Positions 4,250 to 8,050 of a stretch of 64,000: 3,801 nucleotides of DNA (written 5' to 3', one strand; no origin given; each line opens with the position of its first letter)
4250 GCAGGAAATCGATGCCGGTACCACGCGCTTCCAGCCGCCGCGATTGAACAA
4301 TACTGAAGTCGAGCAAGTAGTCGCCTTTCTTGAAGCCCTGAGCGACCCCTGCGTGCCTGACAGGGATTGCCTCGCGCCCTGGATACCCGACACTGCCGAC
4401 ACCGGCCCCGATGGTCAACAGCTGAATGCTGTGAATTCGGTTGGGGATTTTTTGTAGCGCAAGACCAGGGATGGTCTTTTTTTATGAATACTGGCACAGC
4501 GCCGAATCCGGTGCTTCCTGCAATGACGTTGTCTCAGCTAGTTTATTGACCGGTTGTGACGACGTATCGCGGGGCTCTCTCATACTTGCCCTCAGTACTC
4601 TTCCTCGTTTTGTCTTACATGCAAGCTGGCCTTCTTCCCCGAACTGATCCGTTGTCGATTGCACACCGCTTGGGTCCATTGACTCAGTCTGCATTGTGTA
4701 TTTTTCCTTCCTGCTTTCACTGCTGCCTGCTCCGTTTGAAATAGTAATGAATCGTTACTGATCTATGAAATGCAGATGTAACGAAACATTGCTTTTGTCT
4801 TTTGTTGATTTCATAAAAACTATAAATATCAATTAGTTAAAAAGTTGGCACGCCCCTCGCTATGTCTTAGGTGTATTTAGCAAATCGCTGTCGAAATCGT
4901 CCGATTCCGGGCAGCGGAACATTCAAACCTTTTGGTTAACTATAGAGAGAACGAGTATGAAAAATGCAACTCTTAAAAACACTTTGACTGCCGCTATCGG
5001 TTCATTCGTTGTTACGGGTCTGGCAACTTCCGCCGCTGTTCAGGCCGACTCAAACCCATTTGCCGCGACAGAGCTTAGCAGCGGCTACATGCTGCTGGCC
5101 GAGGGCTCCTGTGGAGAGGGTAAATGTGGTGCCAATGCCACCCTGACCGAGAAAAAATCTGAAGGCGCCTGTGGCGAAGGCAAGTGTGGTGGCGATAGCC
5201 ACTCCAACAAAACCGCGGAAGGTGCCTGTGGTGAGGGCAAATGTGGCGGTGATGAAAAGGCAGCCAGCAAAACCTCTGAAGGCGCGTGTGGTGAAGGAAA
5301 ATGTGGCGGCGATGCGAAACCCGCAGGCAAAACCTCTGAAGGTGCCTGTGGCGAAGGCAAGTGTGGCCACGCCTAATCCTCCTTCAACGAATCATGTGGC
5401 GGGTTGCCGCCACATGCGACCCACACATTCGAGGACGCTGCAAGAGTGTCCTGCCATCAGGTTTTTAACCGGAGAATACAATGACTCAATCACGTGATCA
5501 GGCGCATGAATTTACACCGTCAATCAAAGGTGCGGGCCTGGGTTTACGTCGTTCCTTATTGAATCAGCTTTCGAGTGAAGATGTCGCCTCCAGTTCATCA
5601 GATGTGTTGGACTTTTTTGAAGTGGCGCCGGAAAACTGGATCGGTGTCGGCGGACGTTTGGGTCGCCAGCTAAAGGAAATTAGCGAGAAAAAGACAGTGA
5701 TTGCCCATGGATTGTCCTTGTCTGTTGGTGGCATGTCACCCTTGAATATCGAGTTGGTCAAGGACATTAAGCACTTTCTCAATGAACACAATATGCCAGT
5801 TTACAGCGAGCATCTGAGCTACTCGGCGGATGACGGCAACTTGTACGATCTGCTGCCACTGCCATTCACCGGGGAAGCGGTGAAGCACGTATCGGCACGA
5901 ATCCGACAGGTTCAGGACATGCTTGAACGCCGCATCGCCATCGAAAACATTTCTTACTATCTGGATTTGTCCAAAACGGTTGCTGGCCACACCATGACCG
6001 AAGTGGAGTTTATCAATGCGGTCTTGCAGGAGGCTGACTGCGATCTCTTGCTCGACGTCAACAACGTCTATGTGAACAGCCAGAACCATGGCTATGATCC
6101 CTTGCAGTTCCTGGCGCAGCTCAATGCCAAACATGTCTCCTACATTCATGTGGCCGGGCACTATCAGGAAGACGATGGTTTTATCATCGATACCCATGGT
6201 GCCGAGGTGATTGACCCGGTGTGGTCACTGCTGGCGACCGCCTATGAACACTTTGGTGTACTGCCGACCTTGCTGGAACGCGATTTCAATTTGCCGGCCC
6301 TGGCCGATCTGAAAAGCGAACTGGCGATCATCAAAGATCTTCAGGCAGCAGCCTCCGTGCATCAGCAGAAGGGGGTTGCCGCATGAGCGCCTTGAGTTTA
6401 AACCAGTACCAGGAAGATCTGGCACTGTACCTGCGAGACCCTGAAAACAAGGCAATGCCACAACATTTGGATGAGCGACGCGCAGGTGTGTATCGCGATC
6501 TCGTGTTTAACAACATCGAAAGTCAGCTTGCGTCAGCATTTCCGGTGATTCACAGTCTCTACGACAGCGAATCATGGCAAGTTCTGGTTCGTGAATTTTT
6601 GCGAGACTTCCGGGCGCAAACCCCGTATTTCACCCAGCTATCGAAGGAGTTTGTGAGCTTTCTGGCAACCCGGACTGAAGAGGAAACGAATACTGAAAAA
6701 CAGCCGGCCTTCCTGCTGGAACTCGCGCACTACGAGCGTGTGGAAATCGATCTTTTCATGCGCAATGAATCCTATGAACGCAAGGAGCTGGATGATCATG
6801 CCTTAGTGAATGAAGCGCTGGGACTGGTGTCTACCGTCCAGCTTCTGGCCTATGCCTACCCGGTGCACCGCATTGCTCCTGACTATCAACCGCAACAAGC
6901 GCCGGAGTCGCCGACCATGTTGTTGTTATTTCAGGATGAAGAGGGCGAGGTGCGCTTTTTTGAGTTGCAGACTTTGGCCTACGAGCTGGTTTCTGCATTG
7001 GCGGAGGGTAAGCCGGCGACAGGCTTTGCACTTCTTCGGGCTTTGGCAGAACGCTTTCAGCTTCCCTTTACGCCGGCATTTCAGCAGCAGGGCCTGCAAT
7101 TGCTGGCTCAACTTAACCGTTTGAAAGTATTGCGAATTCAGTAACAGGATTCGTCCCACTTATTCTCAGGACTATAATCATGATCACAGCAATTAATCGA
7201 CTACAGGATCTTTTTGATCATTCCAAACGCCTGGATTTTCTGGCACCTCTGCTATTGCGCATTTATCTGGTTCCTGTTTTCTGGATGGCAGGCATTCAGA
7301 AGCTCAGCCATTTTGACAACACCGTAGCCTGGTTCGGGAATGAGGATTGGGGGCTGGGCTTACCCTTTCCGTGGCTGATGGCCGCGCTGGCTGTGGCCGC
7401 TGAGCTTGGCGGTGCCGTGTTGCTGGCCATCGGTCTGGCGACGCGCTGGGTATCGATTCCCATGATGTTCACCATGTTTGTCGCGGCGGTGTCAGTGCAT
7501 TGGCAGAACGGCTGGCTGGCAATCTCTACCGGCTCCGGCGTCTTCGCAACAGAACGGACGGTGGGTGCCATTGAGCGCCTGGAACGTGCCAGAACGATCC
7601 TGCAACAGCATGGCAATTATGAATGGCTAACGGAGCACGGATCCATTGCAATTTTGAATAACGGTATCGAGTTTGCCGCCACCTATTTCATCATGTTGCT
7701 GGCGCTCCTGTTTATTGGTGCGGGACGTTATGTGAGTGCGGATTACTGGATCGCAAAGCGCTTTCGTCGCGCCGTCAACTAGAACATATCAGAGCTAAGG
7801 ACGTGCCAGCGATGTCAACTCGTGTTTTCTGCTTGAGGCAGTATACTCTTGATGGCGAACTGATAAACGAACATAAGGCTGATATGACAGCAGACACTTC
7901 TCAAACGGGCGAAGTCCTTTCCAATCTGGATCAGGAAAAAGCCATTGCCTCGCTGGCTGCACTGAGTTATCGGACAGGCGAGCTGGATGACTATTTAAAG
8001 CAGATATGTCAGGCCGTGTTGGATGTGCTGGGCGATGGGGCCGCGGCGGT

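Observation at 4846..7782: Bufferin/HvfA-class copper-binding RiPP operon with an EG[AS]CGEGKCG x5 repeat precursor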

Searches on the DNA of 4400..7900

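Call 62: search_rna_families(source=window, start=4400, end=7900, threshold=evalue, max_evalue=1)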
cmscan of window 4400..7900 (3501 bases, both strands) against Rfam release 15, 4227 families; matches with E-value up to 1: 0.
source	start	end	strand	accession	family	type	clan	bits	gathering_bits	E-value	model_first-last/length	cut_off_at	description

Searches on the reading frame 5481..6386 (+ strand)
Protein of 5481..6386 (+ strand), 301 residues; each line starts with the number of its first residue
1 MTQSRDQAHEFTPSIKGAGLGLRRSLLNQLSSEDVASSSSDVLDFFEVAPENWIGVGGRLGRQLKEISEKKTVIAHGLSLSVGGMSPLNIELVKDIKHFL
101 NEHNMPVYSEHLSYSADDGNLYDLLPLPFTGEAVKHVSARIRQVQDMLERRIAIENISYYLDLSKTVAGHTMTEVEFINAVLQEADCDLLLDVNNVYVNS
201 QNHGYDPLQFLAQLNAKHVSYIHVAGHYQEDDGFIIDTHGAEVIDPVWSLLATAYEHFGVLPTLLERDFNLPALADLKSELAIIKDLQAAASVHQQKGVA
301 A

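Call 3: search_protein_families(library=pfam, proteins=[window:5481-6386:+], max_evalue=0.01)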
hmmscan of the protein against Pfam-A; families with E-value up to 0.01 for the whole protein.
window:5481-6386:+ (301 aa): 1 family
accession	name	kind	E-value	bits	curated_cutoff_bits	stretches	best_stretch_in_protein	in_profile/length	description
PF05114.20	MbnB_TglH_ChrH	-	6.7e-100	334.1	25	1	17-288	1-262/263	RiPP precursor modification enzyme MbnB/TglH/ChrH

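Call 4: search_protein_families(library=ncbifam, proteins=[window:5481-6386:+], max_evalue=0.01)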
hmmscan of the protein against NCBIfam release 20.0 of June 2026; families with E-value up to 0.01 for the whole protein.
window:5481-6386:+ (301 aa): 6 families
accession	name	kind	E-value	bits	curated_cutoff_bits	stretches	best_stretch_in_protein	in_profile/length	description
NF003818.2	PRK05409.1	equivalog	1.8e-121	404.7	360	1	17-288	1-264/264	HvfB family MNIO-type RiPP peptide maturase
NF050167.1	MNIO_BufB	equivalog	3.3e-79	265.9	310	1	18-283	1-260/262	MNIO family bufferin maturase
NF050151.1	RiPP_MNIO_ApyH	equivalog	3.2e-24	85.6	400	1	33-258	22-249/283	multinuclear non-heme iron-dependent oxidative enzyme ApyH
TIGR04159.2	methbact_MbnB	equivalog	5e-10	39.3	325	1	95-285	72-256/261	methanobactin biosynthesis protein MbnB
NF050165.1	MNIO_ChrH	equivalog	5.7e-09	35.5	600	1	64-248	50-237/363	MNIO family chryseobactin maturase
NF053541.1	FlxA_rubin_TAL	equivalog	0.00021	19.9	700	1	60-216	77-232/498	flexirubin biosynthesis tyrosine ammonia-lyase FlxA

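Call 15: find_related_loci(query=window:5481-6386:+, collection=genome_contigs, flank=8000)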
Query window:5481-6386:+ (301 aa) in genome_contigs; peptide patterns used: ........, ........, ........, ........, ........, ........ (x = any residue, [..] = any of these).
142 stretches matched a pattern; 12 encode a relative of the query (tblastn E <= 1e-3); 12 distinct loci.
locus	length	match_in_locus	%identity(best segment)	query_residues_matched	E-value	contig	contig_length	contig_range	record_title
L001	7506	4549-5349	57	15-291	6e-106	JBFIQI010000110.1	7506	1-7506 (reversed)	MAG: Gammaproteobacteria bacterium isolate Mix_sand12.2021.10.Z.8 k141_339247_length_7506_cov_8.0000, whole genome shotg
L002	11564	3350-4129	58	14-284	5e-106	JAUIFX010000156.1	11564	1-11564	MAG: Gammaproteobacteria bacterium isolate Co_bin.12 NODE_31022_length_11564_cov_1.207834, whole genome shotgun sequence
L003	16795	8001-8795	56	15-288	3e-102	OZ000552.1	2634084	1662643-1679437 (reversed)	MAG: Gammaproteobacteria bacterium isolate ebb2b138-9e40-4bd5-a5f6-e9a39d167ca2 genome assembly, chromosome: 1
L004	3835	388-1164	56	19-285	2e-96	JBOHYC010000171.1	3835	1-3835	MAG: Lysobacter sp. isolate M3-B1_metabat2.bin.33 k127_509362, whole genome shotgun sequence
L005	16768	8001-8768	52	18-281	5e-85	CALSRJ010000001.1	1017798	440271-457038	MAG: uncultured Flavobacteriales bacterium isolate K_MB250 genome assembly, contig: contig_27835_K_MB250, whole genome s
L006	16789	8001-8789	48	11-281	1e-81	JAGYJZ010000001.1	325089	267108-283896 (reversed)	MAG: Salibacteraceae bacterium isolate M30B54 1, whole genome shotgun sequence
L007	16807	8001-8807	56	14-291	3e-100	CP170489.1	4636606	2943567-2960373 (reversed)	MAG: bacterium isolate tig00000063 chromosome, complete genome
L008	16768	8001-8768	52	18-281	1e-84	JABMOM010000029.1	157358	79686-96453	MAG: Flavobacteriales bacterium isolate bin.462 k141_4857951, whole genome shotgun sequence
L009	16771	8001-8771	36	19-285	6e-39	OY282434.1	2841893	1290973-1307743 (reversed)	MAG: uncultured Oligoflexales bacterium genome assembly, chromosome: 1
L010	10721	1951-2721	35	19-288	7e-39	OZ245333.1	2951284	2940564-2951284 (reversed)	MAG: Oligoflexales bacterium isolate 41c6888b-78db-45c1-b2dd-007a43f187e8 genome assembly, chromosome: 1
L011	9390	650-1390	34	17-268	4e-39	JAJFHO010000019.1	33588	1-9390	MAG: Hyphomicrobiales bacterium isolate OFTM323 OFTM323_18, whole genome shotgun sequence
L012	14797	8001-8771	35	19-288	8e-39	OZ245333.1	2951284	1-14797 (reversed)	MAG: Oligoflexales bacterium isolate 41c6888b-78db-45c1-b2dd-007a43f187e8 genome assembly, chromosome: 1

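Call 16: find_encoding_contigs(protein=window:5481-6386:+, flank=10000, max_places=6)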
Protein window:5481-6386:+ (301 aa): no gene with exactly this product is on record in the collection.

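Call 20: list_cluster_members(proteins=[P0001, window:5481-6386:+, window:6383-7144:+, window:7180-7782:+, window:9165-10526:+, window:2859-4457:+])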
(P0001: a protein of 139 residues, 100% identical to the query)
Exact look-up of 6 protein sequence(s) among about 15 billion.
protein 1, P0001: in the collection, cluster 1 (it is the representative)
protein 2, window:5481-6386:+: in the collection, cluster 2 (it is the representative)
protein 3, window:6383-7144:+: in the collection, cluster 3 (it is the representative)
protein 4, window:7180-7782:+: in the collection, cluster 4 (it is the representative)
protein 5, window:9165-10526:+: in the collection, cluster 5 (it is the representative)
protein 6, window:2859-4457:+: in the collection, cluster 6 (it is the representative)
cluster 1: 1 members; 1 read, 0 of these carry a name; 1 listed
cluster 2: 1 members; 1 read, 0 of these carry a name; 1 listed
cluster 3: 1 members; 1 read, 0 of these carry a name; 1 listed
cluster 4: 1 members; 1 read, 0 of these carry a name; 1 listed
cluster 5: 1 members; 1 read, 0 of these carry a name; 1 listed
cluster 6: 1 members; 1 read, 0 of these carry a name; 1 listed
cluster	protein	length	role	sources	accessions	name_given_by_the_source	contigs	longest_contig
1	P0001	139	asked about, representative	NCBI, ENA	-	-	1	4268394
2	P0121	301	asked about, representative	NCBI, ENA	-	-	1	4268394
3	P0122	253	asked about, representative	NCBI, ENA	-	-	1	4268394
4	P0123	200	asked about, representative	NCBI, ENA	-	-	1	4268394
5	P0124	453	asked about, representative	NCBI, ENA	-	-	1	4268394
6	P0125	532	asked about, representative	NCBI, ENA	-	-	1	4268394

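Call 31: search_solved_structures(query=window:5481-6386:+, max_evalue=0.001, show_alignments=3)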
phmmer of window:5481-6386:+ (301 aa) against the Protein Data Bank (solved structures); distinct sequences matched with E-value up to 0.001: 6.
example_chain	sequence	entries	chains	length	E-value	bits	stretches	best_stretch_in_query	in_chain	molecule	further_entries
3bww_A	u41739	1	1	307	3.6e-75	256.3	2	16-232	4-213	Protein of unknown function DUF692/COG3220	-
8hci_D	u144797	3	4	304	1.3e-12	51.1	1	17-293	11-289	DUF692 family protein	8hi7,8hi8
7dz9_A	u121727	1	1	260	5.6e-09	39.2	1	153-272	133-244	MbnB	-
7dz9_B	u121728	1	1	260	5.6e-09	39.2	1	153-272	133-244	cpMbnB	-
7tcr_A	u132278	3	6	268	3.5e-05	26.7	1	93-272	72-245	Methanobactin biosynthesis cassette protein MbnB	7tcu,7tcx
7tcw_A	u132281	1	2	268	0.00052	22.9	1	93-272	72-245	Methanobactin biosynthesis cassette protein MbnB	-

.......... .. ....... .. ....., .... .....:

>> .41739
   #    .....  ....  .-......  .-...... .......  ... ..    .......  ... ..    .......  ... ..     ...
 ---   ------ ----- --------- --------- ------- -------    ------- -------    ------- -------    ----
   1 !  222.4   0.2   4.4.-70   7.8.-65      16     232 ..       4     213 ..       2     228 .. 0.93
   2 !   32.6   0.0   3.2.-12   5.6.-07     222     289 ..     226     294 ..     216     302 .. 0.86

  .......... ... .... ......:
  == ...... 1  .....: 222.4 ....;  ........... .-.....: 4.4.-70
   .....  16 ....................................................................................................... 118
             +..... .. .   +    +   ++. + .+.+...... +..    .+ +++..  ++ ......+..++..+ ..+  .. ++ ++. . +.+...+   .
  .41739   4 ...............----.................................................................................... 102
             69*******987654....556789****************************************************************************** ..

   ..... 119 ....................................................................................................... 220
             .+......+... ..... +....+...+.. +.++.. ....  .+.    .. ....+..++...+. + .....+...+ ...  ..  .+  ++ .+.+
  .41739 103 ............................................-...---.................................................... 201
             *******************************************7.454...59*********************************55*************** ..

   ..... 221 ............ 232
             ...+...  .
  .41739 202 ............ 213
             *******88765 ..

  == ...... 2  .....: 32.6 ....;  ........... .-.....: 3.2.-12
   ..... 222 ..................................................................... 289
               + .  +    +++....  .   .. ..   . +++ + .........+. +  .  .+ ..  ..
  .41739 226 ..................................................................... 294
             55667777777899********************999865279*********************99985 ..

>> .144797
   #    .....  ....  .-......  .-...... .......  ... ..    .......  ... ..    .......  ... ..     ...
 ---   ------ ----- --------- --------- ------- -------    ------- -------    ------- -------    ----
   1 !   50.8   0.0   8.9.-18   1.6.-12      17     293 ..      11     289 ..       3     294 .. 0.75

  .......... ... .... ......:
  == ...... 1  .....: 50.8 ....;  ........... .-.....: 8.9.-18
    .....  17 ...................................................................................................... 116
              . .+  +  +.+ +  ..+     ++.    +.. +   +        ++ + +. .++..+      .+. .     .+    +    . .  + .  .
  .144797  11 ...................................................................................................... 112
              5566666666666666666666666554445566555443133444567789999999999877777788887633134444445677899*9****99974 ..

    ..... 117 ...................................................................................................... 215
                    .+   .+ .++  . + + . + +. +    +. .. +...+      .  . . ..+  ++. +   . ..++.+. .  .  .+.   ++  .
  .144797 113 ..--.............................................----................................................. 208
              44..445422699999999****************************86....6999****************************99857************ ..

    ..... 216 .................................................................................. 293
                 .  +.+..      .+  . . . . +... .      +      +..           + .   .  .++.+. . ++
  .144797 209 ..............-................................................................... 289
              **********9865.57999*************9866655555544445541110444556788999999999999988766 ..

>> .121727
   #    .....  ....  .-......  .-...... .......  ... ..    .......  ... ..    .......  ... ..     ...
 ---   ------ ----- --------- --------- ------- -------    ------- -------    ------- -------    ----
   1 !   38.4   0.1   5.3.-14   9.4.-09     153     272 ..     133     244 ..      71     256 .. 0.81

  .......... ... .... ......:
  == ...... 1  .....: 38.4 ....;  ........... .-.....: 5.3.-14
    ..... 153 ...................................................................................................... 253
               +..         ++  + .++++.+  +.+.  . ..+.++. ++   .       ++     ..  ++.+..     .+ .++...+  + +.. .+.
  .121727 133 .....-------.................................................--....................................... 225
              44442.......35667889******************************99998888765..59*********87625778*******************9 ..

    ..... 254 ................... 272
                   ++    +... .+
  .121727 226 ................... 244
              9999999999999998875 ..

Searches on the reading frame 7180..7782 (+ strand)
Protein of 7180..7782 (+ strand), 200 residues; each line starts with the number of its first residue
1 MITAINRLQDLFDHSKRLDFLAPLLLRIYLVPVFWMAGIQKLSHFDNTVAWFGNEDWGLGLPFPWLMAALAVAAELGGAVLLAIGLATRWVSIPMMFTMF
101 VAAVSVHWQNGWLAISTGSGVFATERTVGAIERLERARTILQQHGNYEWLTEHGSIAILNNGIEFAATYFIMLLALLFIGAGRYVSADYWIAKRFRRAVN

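Call 3: search_protein_families(library=pfam, proteins=[window:7180-7782:+], max_evalue=0.01)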
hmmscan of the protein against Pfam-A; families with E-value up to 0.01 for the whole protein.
window:7180-7782:+ (200 aa): 2 families
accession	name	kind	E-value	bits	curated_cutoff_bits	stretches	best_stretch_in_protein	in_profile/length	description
PF07681.17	DoxX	-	1.3e-22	80.6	23.6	1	23-108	2-85/85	DoxX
PF07291.16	MauE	-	5.9e-05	23.8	27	1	24-110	6-93/128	Methylamine utilisation protein MauE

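Call 4: search_protein_families(library=ncbifam, proteins=[window:7180-7782:+], max_evalue=0.01)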
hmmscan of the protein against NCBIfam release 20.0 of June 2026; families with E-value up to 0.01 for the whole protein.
window:7180-7782:+ (200 aa): 1 family
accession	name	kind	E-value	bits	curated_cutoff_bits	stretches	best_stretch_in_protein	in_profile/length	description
NF050144.1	matur_HvfX_fam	equivalog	1.6e-71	239.8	80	1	20-191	1-164/165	HvfX family Cu-binding RiPP maturation protein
